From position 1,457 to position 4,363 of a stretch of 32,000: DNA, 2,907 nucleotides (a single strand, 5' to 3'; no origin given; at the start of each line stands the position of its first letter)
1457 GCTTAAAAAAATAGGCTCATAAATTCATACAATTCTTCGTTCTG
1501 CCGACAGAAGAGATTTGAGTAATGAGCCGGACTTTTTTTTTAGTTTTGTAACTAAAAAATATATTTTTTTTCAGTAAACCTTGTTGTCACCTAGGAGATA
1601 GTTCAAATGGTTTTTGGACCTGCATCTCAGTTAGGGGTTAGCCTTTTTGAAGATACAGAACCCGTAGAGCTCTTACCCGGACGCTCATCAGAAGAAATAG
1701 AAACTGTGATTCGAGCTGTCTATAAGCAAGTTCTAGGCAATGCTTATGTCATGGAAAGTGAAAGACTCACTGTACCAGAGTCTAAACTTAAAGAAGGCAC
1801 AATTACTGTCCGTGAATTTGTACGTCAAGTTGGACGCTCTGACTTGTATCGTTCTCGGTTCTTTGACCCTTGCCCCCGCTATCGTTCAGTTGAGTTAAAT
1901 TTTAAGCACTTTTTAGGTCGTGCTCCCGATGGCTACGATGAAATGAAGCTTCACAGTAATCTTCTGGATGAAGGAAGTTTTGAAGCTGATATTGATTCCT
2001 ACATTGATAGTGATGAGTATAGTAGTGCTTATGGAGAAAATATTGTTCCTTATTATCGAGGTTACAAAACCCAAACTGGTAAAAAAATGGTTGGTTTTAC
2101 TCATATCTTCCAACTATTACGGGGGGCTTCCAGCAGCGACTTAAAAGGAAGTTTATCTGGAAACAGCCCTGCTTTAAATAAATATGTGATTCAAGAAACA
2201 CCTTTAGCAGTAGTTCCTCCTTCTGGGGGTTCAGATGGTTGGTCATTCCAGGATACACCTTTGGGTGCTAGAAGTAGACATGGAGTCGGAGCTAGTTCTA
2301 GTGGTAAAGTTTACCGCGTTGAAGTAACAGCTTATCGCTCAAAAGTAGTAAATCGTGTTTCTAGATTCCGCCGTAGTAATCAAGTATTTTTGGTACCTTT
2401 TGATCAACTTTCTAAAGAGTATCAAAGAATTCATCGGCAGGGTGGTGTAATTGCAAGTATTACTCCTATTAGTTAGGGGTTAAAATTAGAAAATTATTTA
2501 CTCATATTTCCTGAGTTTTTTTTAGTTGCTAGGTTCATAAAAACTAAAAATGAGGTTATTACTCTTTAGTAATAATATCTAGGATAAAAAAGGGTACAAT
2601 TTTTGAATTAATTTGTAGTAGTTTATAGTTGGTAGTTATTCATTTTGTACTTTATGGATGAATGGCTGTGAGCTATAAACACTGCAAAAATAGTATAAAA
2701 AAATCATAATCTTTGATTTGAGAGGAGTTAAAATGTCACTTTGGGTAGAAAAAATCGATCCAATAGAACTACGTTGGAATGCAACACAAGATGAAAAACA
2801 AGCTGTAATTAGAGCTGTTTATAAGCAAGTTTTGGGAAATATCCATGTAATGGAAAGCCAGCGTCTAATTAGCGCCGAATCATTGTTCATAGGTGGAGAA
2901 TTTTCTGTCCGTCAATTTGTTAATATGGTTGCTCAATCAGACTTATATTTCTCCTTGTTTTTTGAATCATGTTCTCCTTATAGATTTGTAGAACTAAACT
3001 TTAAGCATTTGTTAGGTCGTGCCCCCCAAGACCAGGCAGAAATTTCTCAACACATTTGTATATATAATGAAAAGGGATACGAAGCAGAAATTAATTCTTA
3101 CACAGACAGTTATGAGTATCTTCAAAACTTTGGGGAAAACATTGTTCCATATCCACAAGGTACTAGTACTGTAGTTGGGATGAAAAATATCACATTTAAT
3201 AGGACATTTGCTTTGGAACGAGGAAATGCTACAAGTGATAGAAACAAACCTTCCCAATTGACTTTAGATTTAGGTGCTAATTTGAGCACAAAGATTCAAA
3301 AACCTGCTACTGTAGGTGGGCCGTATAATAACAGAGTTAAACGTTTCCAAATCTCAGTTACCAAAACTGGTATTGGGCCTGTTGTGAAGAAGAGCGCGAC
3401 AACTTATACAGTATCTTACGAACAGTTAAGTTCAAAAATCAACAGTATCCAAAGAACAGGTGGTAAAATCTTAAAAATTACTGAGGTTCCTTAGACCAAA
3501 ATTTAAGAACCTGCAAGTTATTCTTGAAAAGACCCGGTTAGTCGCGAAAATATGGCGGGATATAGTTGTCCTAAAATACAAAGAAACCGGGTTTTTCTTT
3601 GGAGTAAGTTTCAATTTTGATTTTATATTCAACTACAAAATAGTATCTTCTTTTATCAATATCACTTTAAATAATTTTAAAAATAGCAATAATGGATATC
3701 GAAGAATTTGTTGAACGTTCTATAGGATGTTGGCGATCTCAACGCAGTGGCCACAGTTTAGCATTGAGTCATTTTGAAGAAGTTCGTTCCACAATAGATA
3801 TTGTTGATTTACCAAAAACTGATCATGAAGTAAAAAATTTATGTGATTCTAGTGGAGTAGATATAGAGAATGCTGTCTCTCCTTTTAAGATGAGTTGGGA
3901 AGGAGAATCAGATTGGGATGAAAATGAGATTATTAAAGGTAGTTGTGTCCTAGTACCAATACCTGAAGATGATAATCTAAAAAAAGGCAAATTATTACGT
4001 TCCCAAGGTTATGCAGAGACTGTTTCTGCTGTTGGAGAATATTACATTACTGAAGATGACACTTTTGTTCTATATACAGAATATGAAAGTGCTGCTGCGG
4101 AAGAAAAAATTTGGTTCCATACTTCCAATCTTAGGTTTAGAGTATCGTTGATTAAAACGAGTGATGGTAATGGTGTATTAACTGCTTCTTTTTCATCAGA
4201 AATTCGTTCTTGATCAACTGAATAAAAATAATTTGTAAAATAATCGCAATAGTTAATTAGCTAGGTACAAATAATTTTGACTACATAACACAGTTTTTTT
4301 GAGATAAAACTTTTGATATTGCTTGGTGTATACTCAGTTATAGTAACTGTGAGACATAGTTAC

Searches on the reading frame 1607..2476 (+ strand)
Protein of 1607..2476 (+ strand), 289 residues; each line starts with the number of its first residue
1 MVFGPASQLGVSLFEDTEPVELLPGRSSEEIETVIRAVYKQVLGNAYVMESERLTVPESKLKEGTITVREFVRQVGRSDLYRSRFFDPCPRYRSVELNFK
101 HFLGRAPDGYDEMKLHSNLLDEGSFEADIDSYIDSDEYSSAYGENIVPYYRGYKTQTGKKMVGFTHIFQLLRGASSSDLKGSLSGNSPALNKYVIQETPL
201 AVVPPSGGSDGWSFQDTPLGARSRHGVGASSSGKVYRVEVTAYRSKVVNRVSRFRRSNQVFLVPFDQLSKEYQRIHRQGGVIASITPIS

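Call 6: search_protein_families(library=ncbifam, proteins=[window:1607-2476:+], max_evalue=0.001)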
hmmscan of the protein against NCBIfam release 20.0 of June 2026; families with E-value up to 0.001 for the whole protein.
window:1607-2476:+ (289 aa): 7 families
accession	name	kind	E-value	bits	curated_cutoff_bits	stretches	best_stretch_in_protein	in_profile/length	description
NF058511.1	Rod_Core_CpcG1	exception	8.7e-27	94.1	430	1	26-152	37-163/279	phycobilisome rod-core linker protein CpcG1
NF058512.1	Rod_Core_CpcG2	exception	1.1e-26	93.7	420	1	27-152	38-163/247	phycobilisome rod-core linker protein CpcG2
NF058514.1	Rod_Core_CpcG3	exception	2.7e-22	79.6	425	1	25-165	38-176/242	phycobilisome rod-core linker protein CpcG3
NF058513.1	Rod_Core_CpcG4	exception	2.6e-21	76.2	440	1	26-152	39-165/250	phycobilisome rod-core linker protein CpcG4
NF058509.1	rod_cap_CpcD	equivalog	7.4e-09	35.4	80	1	229-288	13-75/77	rod-capping linker protein CpcD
NF045929.1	FNRPetHCyano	equivalog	8.6e-05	21.5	600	1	230-288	14-75/411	ferredoxin--NADP reductase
NF058510.1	bifunc_CpcD_PetH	exception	0.00034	19.5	635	1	232-288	16-75/405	bifunctional rod-capping linker CpcD/ferredoxin--NADP reductase PetH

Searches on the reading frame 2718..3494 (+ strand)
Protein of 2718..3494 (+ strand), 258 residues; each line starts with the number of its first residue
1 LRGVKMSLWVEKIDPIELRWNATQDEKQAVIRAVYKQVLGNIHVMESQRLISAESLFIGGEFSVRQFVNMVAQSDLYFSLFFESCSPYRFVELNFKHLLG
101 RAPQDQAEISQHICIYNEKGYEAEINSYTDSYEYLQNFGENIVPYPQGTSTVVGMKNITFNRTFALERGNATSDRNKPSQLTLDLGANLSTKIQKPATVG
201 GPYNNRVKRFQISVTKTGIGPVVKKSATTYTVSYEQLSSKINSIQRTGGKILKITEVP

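Call 6: search_protein_families(library=ncbifam, proteins=[window:2718-3494:+], max_evalue=0.001)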
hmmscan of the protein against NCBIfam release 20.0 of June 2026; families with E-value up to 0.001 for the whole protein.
window:2718-3494:+ (258 aa): 4 families
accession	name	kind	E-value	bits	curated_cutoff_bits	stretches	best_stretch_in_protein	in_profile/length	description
NF058512.1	Rod_Core_CpcG2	exception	3.8e-25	88.6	420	1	22-146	37-161/247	phycobilisome rod-core linker protein CpcG2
NF058511.1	Rod_Core_CpcG1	exception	2.1e-20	73.1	430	1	22-146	37-161/279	phycobilisome rod-core linker protein CpcG1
NF058514.1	Rod_Core_CpcG3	exception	2.3e-20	73.3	425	1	24-147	41-164/242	phycobilisome rod-core linker protein CpcG3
NF058513.1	Rod_Core_CpcG4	exception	2.6e-19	69.7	440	1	24-146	41-163/250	phycobilisome rod-core linker protein CpcG4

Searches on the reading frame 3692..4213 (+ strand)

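Call 6: search_protein_families(library=ncbifam, proteins=[window:3692-4213:+], max_evalue=0.001)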
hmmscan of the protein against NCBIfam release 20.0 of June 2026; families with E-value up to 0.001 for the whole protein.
window:3692-4213:+ (173 aa): 0 families

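Call 16: search_protein_families(library=pfam, proteins=[window:3692-4213:+], max_evalue=0.01)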
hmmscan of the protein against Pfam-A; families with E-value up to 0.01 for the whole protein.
window:3692-4213:+ (173 aa): 1 family
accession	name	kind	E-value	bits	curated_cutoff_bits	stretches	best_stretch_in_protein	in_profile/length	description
PF09367.16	CpeS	-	1.6e-57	194.5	23.3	1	2-172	1-169/170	CpeS-like protein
